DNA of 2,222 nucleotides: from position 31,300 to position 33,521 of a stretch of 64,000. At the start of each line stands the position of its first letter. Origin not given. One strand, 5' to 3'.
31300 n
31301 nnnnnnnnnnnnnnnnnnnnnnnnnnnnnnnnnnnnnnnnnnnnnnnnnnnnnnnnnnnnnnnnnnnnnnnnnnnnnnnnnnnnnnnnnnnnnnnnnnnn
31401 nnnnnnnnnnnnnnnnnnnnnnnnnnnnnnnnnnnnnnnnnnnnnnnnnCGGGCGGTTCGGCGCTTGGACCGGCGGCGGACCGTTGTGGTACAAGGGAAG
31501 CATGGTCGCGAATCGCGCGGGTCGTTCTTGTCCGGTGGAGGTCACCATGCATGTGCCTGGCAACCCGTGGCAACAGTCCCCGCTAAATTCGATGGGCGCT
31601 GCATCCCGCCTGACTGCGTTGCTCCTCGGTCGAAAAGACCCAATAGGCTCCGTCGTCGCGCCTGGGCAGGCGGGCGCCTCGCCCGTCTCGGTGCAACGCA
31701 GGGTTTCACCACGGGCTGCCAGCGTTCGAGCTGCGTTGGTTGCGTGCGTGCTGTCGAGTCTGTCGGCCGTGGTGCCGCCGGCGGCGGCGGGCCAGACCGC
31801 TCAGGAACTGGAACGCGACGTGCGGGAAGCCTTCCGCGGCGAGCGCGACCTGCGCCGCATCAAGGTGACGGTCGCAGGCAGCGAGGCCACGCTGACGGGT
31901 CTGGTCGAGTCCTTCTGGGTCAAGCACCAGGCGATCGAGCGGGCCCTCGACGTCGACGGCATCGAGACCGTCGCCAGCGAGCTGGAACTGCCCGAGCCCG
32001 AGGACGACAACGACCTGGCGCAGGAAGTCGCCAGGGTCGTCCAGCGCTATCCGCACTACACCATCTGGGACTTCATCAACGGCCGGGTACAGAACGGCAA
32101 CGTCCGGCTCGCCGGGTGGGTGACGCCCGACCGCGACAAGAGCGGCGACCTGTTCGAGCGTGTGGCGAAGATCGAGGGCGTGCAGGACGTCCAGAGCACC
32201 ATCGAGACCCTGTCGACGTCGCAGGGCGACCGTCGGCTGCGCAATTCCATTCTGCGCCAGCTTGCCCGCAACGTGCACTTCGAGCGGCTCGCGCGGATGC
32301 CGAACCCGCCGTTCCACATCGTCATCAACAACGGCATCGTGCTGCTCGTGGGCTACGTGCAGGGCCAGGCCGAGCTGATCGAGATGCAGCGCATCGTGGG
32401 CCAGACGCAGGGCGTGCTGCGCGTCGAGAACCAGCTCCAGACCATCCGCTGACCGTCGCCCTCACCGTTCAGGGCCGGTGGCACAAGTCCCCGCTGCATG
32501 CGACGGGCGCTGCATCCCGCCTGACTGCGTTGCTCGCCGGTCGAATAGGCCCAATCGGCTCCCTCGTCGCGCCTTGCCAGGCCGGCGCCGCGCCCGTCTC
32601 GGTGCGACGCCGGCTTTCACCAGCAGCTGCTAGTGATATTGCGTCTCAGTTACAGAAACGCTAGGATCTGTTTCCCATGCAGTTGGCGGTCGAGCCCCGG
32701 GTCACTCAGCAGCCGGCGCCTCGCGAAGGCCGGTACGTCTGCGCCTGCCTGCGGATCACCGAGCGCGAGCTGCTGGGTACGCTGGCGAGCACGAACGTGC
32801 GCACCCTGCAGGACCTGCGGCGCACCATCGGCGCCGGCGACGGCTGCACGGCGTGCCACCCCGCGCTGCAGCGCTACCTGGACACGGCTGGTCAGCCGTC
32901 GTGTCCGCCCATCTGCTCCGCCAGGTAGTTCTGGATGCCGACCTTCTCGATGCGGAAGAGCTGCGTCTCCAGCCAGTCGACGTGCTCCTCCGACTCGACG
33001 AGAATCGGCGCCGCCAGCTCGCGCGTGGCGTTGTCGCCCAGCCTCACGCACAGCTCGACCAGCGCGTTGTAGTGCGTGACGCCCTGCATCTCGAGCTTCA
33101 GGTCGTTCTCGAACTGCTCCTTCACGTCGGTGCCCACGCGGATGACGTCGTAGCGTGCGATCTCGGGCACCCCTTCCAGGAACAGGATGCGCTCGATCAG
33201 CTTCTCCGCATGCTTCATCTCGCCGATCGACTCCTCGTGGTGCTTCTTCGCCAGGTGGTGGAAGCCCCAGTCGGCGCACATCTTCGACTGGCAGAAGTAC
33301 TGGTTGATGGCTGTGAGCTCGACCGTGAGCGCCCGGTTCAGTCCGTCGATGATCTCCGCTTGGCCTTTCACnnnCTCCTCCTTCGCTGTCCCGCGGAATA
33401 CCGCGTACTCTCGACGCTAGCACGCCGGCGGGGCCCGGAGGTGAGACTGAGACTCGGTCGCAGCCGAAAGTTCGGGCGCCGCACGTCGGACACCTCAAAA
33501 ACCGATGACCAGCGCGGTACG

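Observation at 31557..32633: Dispersed ~165-bp intergenic repeat family (4 copies in 64 kb); two full copies flank a BON-domain gene as direct repeats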

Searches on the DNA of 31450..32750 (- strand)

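Call 27: search_rna_families(source=window, start=31450, end=32750, threshold=evalue, max_evalue=10)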
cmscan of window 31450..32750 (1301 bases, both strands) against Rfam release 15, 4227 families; matches with E-value up to 10: 3.
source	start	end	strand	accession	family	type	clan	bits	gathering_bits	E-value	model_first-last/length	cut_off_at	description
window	31769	31863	-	RF02809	RsmW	Gene; sRNA;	CL00106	18.2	52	2.2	1-124/124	no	RsmW RNA family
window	31764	31810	+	RF03006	M23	Gene; sRNA;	-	17.8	41.2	2.4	1-53/53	no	M23 RNA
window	32297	32337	-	RF00305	snoZ248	Gene; snRNA; snoRNA; CD-box;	-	15.9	120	7.1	1-137/137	no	Small nucleolar RNA Z248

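Call 58: build_rna_model(alignment_id=A2, structure=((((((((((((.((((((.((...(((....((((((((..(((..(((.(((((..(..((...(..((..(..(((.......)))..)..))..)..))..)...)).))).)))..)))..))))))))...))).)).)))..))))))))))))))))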
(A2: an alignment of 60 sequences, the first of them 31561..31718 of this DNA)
Model R1 built from alignment A2 (60 sequences, 164 columns); structure: as given.
model positions 157; base pairs 52; branch points 0; effective number of sequences 0.93; information 0.59 bits per position. Calibrated on 0.2 Mb of random sequence (short: E-values are rough).
structure used (alignment columns):
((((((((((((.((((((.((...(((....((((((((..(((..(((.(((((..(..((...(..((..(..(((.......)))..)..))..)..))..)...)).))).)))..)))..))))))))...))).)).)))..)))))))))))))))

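Call 59: search_with_rna_model(model_id=R1, source=window, max_evalue=10, filters=off)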
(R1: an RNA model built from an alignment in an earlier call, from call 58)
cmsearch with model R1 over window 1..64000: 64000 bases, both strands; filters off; matches with E-value up to 10: 260.
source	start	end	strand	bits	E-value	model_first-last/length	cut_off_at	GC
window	31561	31718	-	142.6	6.1e-27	1-157/157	no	0.66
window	32472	32629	-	116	1.3e-21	1-157/157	no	0.73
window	2551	2689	-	65.2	2e-11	1-157/157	no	0.66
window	55360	55418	-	35.1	2.2e-05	1-157/157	no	0.69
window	55360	55418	+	17.9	0.059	1-157/157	no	0.69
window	31561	31718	+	17.5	0.072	1-157/157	no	0.66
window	18110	18174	-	17.5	0.072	1-157/157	no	0.78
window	43800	43868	-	16.3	0.12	1-157/157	no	0.75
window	17293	17336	-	15.1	0.22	1-157/157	no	0.75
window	42391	42448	-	14.2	0.33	1-157/157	no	0.74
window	31837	31898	-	14.1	0.35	1-157/157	no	0.74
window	62223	62257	+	14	0.37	1-157/157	no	0.8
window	2820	2878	+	13.8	0.4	1-157/157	no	0.78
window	54732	54835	-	13.7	0.42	1-157/157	no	0.71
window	23311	23354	+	13.4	0.47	1-157/157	no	0.7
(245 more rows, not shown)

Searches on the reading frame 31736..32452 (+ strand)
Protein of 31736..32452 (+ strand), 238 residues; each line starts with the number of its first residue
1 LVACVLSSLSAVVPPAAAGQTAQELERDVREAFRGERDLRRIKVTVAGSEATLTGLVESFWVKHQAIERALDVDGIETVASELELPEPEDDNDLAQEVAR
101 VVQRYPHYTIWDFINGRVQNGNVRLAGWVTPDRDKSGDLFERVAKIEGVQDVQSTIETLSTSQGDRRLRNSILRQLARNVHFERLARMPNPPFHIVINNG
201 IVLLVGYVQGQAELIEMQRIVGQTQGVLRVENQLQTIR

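Call 21: search_protein_families(library=pfam, proteins=[window:31736-32452:+], max_evalue=0.01)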
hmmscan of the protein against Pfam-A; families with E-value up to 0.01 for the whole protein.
window:31736-32452:+ (238 aa): 1 family
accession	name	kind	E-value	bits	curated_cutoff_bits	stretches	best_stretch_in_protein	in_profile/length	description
PF04972.22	BON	-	2.4e-21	76.2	27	3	23-85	3-67/69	BON domain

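Call 37: find_homologous_proteins(query=window:31736-32452:+, max_evalue=1e-20)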
Query window:31736-32452:+ (238 aa): 522 proteins with E <= 1e-20 among 1627 candidates; the best 120 are listed.
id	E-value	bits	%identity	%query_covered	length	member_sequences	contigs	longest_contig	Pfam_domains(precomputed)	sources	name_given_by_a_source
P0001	2.7e-149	513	100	100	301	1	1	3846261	PF04972.23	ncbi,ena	-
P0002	1.3e-134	465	90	100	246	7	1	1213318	PF04972.23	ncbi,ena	-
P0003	3.1e-128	444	86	98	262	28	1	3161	PF04972.23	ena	-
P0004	3.5e-128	444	86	100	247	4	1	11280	PF04972.23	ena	-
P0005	3.0e-127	441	86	100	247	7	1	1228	PF04972.23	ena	-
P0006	2.7e-125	434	89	92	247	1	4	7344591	PF04972.23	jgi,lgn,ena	jgi:osmotically-inducible protein OsmY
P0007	3.9e-112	391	75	100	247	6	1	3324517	PF04972.23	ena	-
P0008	9.8e-111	387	79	94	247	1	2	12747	PF04972.23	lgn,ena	-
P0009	1.4e-110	386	79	94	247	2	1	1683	PF04972.23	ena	-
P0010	1.7e-110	386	75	100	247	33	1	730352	PF04972.23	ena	-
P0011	2.7e-110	385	78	94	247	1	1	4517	PF04972.23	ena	-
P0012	2.7e-110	385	78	94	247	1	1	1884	PF04972.23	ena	-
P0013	3.9e-110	385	78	94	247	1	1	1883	PF04972.23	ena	-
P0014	1.2e-109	383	74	100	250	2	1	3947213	PF04972.23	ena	-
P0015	1.4e-109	383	78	94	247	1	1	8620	PF04972.23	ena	-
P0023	9.8e-108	377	74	100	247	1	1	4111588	PF04972.23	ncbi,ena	-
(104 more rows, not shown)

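Call 38: find_encoding_contigs(protein=P0002, flank=2500, max_places=2)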
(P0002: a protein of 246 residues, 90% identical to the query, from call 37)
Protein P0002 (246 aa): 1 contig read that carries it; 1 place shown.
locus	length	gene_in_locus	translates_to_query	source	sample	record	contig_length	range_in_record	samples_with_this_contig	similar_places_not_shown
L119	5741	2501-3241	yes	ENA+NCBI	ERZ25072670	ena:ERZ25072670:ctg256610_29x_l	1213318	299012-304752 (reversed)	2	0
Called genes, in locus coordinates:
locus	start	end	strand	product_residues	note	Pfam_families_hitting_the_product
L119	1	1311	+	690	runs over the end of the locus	PF01433:Peptidase_M1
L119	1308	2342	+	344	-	-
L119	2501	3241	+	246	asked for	PF04972:BON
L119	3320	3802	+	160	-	-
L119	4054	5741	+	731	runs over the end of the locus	PF01344:Kelch_1 (faint), PF07646:Kelch_2 (faint), PF24981:Beta-prop_ATRN-LZTR1 (faint), PF25210:Kelch_FKB95 (faint), PF13964:Beta-prop_Calicin (weak), PF24681:Kelch_KLHDC2_KLHL20_DRC7, PF13360:PQQ_2, PF13570:Beta-prop_ACSF4 (weak), +1 more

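Call 39: find_encoding_contigs(protein=P0006, flank=2500, max_places=2)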
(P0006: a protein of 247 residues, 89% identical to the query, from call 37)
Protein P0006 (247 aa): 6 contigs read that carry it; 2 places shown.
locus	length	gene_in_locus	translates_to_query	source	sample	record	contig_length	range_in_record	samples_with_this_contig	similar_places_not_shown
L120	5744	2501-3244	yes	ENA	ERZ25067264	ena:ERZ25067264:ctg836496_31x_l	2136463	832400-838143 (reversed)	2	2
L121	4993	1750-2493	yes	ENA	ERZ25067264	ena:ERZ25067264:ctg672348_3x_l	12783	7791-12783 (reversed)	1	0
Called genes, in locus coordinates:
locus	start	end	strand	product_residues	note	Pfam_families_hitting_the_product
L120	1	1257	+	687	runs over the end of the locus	PF01433:Peptidase_M1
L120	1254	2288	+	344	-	-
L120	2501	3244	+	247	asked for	PF04972:BON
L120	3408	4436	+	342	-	PF01344:Kelch_1 (faint), PF13964:Beta-prop_Calicin (faint), PF24981:Beta-prop_ATRN-LZTR1 (faint), PF24996:NANM (faint), PF25210:Kelch_FKB95 (faint), PF07646:Kelch_2 (faint), PF13415:Beta-prop_FBX42 (weak), PF24681:Kelch_KLHDC2_KLHL20_DRC7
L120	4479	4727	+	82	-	PF04324:Fer2_BFD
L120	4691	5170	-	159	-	PF00210:Ferritin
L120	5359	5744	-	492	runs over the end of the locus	PF01011:PQQ (faint), PF13360:PQQ_2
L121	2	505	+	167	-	?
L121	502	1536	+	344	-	-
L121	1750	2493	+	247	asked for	PF04972:BON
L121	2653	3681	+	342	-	PF01344:Kelch_1 (faint), PF24981:Beta-prop_ATRN-LZTR1 (faint), PF24996:NANM (faint), PF25210:Kelch_FKB95 (faint), PF07646:Kelch_2 (faint), PF13415:Beta-prop_FBX42 (weak), PF24681:Kelch_KLHDC2_KLHL20_DRC7, PF13964:Beta-prop_Calicin (weak)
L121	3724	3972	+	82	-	PF04324:Fer2_BFD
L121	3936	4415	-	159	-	PF00210:Ferritin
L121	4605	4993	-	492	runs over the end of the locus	PF01011:PQQ (faint), PF13360:PQQ_2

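Call 40: find_encoding_contigs(protein=P0004, flank=2500, max_places=2)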
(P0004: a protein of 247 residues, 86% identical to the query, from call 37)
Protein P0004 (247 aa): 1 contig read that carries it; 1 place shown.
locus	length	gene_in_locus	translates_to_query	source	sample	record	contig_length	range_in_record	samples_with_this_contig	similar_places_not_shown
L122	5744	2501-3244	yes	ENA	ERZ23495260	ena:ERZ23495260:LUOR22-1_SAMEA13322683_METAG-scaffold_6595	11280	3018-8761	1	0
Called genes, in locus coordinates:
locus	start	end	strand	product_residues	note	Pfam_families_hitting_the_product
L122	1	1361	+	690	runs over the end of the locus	PF01433:Peptidase_M1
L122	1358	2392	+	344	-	-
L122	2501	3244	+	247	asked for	PF04972:BON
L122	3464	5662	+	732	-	PF01344:Kelch_1 (faint), PF07646:Kelch_2 (faint), PF24681:Kelch_KLHDC2_KLHL20_DRC7, PF13964:Beta-prop_Calicin (weak), PF13360:PQQ_2, PF13570:Beta-prop_ACSF4 (weak), PF13360:PQQ_2, PF13570:Beta-prop_ACSF4 (weak), +3 more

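Call 41: find_encoding_contigs(protein=P0007, flank=2500, max_places=2)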
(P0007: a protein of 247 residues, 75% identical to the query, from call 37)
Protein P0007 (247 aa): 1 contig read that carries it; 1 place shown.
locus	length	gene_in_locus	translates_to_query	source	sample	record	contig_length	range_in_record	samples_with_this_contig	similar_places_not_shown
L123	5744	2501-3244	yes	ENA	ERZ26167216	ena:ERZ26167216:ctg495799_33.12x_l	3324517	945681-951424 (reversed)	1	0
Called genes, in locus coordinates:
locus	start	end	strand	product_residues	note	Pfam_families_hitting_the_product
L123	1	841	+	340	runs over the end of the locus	-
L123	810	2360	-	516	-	PF03976:PPK2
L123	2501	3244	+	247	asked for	PF04972:BON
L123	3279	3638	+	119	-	PF08818:DUF1801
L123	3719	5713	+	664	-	PF01011:PQQ, PF13360:PQQ_2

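Call 42: find_encoding_contigs(protein=P0023, flank=2500, max_places=2)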
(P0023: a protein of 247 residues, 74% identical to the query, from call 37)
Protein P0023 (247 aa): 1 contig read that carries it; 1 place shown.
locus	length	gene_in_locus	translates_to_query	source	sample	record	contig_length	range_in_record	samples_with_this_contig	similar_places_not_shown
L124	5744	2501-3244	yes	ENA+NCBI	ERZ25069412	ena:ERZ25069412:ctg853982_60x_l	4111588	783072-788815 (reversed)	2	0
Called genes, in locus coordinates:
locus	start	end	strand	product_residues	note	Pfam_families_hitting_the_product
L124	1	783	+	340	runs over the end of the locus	-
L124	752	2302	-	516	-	PF03976:PPK2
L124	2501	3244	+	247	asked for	PF04972:BON (weak)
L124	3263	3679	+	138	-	PF08818:DUF1801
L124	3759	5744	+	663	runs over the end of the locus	PF01011:PQQ, PF13360:PQQ_2 (weak)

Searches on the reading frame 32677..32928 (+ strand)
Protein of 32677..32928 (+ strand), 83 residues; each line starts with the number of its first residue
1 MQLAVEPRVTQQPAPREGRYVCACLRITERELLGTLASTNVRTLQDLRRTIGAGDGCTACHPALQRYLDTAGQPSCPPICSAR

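Call 21: search_protein_families(library=pfam, proteins=[window:32677-32928:+], max_evalue=0.01)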
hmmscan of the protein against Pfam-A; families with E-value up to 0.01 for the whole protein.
window:32677-32928:+ (83 aa): 1 family
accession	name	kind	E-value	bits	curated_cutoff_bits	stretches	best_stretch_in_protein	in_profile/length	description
PF04324.20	Fer2_BFD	-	2.2e-11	44.4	26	1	20-69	1-49/50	BFD-like [2Fe-2S] binding domain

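Call 36: find_encoding_contigs(protein=window:32677-32928:+, flank=4000, max_places=8)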
Protein window:32677-32928:+ (83 aa): 1 contig read that carries it; 1 place shown.
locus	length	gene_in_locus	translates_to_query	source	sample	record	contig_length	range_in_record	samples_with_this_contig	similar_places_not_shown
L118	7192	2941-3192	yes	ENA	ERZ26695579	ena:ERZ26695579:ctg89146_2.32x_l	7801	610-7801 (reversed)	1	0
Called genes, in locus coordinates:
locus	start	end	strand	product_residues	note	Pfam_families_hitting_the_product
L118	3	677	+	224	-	?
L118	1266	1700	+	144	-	-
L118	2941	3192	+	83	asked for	PF04324:Fer2_BFD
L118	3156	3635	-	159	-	PF00210:Ferritin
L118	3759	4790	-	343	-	PF04338:DUF481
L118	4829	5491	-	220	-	PF01625:PMSR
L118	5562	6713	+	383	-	PF00174:Oxidored_molyb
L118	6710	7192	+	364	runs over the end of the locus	?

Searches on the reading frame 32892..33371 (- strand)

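Call 21: search_protein_families(library=pfam, proteins=[window:32892-33371:-], max_evalue=0.01)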
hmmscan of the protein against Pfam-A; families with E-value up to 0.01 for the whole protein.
window:32892-33371:- (159 aa): 2 families
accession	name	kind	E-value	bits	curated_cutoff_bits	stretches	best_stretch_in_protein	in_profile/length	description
PF00210.30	Ferritin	-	3.6e-35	121.4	24.5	1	8-143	1-141/142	Ferritin-like domain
PF02915.23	Rubrerythrin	-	0.0073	17.1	22.8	1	11-88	3-79/137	Rubrerythrin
